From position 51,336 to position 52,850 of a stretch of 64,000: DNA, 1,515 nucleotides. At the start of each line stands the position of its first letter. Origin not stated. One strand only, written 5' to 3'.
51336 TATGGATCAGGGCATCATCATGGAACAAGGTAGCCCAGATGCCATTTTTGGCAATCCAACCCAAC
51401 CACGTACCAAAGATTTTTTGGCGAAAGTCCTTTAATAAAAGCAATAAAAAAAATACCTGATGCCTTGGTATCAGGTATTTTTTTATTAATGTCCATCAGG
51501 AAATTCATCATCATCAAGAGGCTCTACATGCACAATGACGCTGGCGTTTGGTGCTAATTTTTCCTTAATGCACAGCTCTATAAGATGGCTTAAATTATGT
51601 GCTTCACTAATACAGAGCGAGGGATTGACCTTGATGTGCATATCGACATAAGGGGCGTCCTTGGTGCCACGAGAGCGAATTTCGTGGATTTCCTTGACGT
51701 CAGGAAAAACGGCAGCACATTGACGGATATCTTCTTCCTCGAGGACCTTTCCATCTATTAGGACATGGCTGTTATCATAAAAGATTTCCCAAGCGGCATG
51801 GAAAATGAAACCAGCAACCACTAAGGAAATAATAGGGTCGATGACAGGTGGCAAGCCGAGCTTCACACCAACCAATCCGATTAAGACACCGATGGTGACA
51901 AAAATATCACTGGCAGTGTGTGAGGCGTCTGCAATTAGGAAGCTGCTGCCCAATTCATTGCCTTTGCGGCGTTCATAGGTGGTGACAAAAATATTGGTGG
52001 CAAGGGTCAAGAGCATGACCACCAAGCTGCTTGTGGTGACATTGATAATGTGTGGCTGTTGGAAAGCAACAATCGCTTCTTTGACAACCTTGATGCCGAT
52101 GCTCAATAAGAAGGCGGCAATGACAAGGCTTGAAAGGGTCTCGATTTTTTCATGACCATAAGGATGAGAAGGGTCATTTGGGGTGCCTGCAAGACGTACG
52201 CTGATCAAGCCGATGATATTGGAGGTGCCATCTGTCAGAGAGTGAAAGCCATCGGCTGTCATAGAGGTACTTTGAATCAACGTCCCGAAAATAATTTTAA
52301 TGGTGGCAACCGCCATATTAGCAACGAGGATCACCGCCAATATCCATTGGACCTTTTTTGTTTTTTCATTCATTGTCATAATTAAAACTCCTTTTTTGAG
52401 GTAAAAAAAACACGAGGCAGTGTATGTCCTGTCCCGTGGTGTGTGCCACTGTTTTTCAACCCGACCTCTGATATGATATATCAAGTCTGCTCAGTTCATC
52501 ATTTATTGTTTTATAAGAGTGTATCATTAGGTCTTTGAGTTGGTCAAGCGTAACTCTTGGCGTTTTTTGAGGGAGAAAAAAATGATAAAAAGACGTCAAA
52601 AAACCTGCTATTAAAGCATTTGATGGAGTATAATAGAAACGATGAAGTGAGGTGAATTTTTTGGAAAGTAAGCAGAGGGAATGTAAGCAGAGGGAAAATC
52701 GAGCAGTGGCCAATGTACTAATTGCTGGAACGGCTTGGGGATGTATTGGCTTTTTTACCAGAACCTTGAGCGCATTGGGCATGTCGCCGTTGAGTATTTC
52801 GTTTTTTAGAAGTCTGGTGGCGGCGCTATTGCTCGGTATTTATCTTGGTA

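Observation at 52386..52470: CDF metal exporter preceded by a structured leader with an intrinsic terminator abutting the RBS: candidate NiCo/czcD-type riboswitch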

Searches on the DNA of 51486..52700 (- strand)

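Call 8: search_rna_families(source=window, start=52330, end=52700, threshold=evalue, max_evalue=10, show_alignments=3)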
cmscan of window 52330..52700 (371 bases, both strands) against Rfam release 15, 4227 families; matches with E-value up to 10: 5.
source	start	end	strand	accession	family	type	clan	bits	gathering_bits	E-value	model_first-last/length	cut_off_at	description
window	52427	52504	-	RF02683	NiCo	Cis-reg; riboswitch;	CL00122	39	37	1.7e-07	1-96/96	no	NiCo (Nickel/Cobalt) riboswitch aptamer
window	52361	52448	+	RF02059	STnc50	Gene; sRNA;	-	18.6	55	1.3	1-84/84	no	Salmonella enterica sRNA STnc40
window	52477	52507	-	RF00221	SNORD43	Gene; snRNA; snoRNA; CD-box;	CL00059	14.1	45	4.4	1-64/64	no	Small nucleolar RNA SNORD43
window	52356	52434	-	RF00114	S15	Cis-reg; leader;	CL00121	10.9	39.5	5.4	7-84/117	no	Ribosomal S15 leader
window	52540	52656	-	RF02706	TeloSII_ncR30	Gene; sRNA;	-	10.4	86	4.4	1-226/226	no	TeloSII non coding RNA 30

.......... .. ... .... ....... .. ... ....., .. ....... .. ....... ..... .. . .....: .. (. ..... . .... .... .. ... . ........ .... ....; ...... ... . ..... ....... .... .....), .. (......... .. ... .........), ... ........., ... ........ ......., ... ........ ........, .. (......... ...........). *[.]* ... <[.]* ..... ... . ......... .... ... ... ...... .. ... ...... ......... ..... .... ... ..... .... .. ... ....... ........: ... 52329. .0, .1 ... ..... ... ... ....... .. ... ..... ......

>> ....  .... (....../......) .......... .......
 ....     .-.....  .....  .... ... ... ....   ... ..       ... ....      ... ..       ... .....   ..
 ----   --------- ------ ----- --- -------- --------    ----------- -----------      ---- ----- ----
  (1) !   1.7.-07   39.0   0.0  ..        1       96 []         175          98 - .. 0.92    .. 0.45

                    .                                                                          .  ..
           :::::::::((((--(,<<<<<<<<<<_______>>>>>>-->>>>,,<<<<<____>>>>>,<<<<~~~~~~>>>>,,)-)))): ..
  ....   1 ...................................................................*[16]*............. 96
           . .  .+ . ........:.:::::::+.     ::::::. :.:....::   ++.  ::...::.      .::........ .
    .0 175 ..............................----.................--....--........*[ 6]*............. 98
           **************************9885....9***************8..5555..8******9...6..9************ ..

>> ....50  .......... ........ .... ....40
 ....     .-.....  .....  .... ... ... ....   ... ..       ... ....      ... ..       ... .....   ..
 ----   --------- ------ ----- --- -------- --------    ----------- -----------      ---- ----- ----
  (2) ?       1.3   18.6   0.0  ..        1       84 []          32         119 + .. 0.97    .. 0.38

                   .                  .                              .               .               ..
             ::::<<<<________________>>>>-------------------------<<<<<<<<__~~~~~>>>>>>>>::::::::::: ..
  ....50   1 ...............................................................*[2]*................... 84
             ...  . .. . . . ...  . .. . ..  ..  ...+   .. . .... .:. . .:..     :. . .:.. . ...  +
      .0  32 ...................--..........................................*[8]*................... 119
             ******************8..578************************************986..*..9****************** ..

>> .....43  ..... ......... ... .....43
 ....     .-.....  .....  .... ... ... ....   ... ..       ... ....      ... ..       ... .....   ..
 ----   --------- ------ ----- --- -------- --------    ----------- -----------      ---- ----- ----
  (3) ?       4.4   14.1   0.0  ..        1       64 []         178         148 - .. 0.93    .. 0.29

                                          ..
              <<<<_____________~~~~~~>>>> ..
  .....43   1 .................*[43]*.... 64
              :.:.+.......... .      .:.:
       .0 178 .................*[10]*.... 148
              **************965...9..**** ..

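Call 12: search_rna_families(sources=[L001, L002, L003, L004, L005, L006, L007, L008, L009, L010, L011, L012, L013, L014, L015, L016, L017, L018, L019, L020], threshold=gathering, show_alignments=0)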
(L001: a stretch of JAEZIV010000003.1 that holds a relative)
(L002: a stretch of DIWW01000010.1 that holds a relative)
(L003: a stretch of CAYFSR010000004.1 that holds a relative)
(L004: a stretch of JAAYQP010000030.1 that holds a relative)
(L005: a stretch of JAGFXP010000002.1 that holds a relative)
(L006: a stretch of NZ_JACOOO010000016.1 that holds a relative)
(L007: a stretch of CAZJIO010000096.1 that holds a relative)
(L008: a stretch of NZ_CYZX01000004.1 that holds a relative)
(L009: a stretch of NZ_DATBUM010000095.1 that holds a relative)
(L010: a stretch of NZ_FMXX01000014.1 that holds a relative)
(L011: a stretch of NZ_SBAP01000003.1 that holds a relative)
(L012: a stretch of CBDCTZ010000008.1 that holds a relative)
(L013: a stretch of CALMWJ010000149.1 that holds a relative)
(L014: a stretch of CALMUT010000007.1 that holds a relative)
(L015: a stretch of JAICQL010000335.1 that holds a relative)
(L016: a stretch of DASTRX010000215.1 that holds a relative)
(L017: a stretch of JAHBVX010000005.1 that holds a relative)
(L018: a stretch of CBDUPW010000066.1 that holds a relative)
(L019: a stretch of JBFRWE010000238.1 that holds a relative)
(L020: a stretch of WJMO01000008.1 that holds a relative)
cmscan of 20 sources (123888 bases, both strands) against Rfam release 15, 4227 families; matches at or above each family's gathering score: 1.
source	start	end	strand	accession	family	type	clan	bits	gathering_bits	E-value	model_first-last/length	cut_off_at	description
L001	2751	2840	+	RF02683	NiCo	Cis-reg; riboswitch;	CL00122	62.2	37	1.2e-11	1-96/96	no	NiCo (Nickel/Cobalt) riboswitch aptamer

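Call 16: search_rna_families(sources=[L081, L082, L083, L084, L085, L086, L087, L088, L089, L090, L091, L092, L093, L094, L095, L096, L097, L098, L099, L100], threshold=gathering, show_alignments=4)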
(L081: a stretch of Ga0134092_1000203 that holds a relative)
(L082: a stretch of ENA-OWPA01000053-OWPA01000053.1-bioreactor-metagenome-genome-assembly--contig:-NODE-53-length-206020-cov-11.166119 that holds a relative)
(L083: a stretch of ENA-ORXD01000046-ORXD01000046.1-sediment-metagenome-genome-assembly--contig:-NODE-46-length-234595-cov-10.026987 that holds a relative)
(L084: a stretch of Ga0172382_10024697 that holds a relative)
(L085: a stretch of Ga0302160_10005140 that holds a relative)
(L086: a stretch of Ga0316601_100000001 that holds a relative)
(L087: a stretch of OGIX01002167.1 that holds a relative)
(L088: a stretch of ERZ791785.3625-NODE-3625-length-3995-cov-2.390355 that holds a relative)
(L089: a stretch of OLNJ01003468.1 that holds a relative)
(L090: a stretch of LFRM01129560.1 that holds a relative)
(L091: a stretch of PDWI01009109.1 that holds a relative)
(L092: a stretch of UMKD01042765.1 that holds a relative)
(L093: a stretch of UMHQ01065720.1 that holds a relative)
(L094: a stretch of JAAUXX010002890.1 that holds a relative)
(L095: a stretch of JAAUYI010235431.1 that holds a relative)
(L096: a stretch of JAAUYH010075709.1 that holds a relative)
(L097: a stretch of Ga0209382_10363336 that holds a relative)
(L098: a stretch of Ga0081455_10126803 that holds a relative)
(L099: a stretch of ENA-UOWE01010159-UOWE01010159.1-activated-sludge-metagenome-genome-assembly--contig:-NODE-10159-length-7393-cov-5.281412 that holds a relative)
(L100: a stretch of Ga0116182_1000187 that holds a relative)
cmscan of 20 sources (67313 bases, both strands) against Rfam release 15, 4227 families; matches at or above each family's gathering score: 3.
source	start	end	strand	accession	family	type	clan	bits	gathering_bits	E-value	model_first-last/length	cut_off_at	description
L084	1342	1432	+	RF02683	NiCo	Cis-reg; riboswitch;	CL00122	65.9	37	5.8e-13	1-96/96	no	NiCo (Nickel/Cobalt) riboswitch aptamer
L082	1363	1447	+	RF02683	NiCo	Cis-reg; riboswitch;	CL00122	49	37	4.1e-08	1-96/96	no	NiCo (Nickel/Cobalt) riboswitch aptamer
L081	1361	1444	+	RF02683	NiCo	Cis-reg; riboswitch;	CL00122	48.2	37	7e-08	1-96/96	no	NiCo (Nickel/Cobalt) riboswitch aptamer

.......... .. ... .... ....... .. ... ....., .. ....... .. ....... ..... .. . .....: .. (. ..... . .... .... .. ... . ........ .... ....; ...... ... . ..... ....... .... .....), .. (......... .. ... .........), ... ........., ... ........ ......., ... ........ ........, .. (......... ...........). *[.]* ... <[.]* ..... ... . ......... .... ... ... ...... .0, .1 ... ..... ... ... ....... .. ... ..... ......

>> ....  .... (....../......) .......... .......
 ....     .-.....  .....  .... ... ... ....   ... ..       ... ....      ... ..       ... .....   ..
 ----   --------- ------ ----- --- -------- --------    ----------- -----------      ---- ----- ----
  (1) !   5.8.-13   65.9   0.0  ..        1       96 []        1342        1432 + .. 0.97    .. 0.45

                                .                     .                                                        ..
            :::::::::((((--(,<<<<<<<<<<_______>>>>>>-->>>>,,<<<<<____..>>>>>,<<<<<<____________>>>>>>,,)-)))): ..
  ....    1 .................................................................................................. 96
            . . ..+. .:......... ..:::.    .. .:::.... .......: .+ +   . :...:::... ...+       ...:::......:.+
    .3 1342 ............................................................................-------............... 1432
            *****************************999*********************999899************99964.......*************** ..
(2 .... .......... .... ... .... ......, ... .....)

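Call 30: search_with_rna_model(model_id=R1, sources=[L081, L082, L083, L084, L085, L086, L087, L088, L089, L090, L091, L092, L093, L094, L095, L096, L097, L098, L099, L100, L101, L102, L103, L104, L105, L106, L107, L108, L109, L110, L111, L112, L113, L114, L115, L116, L117, L118, L119, L120, L121, L122, L123, L124, L125, L126, L127, L128, L129, L130, L131, L132, L133, L134, L135, L136, L137, L138, L139, L140, L141, L142, L143, L144, L145, L146, L147, L148, L149, L150, L151, L152, L153, L154, L155, L156, L157, L158, L159, L160], max_evalue=1)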
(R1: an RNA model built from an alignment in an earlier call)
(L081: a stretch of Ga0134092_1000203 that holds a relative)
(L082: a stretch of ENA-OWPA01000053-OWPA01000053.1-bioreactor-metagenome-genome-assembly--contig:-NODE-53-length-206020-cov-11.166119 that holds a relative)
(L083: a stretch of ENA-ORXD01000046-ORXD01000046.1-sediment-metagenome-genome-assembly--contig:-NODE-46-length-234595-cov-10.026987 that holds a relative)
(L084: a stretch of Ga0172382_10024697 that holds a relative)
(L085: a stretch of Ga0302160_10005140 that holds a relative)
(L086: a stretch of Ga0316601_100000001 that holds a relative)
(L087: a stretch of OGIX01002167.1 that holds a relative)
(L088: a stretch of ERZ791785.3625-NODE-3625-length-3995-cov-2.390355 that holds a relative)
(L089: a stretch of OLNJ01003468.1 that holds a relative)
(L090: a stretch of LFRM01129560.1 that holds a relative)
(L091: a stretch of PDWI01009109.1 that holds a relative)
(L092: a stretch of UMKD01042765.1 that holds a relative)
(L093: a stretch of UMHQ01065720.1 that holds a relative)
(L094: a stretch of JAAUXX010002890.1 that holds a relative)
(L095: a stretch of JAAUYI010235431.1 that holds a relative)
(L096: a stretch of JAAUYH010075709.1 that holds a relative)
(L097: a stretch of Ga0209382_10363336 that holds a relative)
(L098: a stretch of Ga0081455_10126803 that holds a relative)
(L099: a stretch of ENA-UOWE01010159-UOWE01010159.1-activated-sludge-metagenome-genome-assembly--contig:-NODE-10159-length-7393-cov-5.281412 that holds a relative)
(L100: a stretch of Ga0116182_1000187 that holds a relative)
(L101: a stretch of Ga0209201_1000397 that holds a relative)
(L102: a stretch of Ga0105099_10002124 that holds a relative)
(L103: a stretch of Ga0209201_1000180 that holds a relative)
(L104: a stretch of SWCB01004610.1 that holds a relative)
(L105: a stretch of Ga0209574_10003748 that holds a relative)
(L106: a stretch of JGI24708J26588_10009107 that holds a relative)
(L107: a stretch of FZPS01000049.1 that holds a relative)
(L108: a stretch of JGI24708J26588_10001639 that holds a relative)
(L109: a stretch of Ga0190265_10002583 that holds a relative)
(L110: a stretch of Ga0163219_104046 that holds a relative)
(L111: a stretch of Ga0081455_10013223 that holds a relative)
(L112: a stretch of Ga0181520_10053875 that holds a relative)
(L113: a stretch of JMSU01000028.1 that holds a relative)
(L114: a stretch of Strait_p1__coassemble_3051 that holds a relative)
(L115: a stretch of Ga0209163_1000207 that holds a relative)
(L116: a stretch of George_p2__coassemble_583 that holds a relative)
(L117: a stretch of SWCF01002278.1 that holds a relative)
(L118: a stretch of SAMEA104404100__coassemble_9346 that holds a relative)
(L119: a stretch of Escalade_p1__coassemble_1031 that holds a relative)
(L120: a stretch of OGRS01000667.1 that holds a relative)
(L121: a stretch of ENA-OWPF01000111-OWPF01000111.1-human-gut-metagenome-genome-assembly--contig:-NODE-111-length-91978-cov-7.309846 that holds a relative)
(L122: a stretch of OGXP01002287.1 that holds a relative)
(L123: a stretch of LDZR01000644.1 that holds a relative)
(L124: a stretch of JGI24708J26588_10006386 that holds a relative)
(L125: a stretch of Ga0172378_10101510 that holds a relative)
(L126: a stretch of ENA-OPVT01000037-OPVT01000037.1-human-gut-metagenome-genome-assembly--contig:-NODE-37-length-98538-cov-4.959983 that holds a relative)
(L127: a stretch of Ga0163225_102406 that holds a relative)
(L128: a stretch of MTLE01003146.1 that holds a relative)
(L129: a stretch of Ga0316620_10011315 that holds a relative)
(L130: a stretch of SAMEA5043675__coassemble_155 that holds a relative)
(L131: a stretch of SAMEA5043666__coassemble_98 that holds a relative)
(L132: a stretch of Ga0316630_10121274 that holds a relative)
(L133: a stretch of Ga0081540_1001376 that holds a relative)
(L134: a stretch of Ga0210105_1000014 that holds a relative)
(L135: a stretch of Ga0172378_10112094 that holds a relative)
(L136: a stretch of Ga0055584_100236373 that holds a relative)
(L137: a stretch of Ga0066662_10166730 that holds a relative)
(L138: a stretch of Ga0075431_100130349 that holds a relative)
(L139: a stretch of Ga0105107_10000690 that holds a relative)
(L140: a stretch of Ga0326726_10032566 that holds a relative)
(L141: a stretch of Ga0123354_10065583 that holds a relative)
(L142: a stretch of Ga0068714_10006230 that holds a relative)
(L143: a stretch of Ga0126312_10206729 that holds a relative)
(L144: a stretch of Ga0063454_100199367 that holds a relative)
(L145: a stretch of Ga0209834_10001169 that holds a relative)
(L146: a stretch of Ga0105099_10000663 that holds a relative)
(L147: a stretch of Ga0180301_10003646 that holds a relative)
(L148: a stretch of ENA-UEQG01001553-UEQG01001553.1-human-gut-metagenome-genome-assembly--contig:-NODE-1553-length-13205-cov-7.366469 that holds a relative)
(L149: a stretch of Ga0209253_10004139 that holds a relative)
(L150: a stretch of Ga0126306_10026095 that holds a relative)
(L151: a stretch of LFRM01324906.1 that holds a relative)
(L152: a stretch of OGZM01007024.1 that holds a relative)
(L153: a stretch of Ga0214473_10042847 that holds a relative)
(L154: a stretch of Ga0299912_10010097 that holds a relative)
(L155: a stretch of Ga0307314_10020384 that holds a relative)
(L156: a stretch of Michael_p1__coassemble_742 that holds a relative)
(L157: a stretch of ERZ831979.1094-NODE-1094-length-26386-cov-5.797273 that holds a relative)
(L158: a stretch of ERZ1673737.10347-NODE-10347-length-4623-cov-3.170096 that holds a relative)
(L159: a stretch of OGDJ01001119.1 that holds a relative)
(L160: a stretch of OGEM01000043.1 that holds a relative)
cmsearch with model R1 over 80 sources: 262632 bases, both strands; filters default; matches with E-value up to 1: 5.
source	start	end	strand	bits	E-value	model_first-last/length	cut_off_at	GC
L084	1342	1432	+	73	3.5e-18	1-100/100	no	0.45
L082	1363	1447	+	57.9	9.2e-14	1-100/100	no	0.42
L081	1361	1444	+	57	1.6e-13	1-100/100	no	0.4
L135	475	566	+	28.4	3.8e-05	1-100/100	no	0.6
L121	2388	2465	+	14.8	0.36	1-100/100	no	0.38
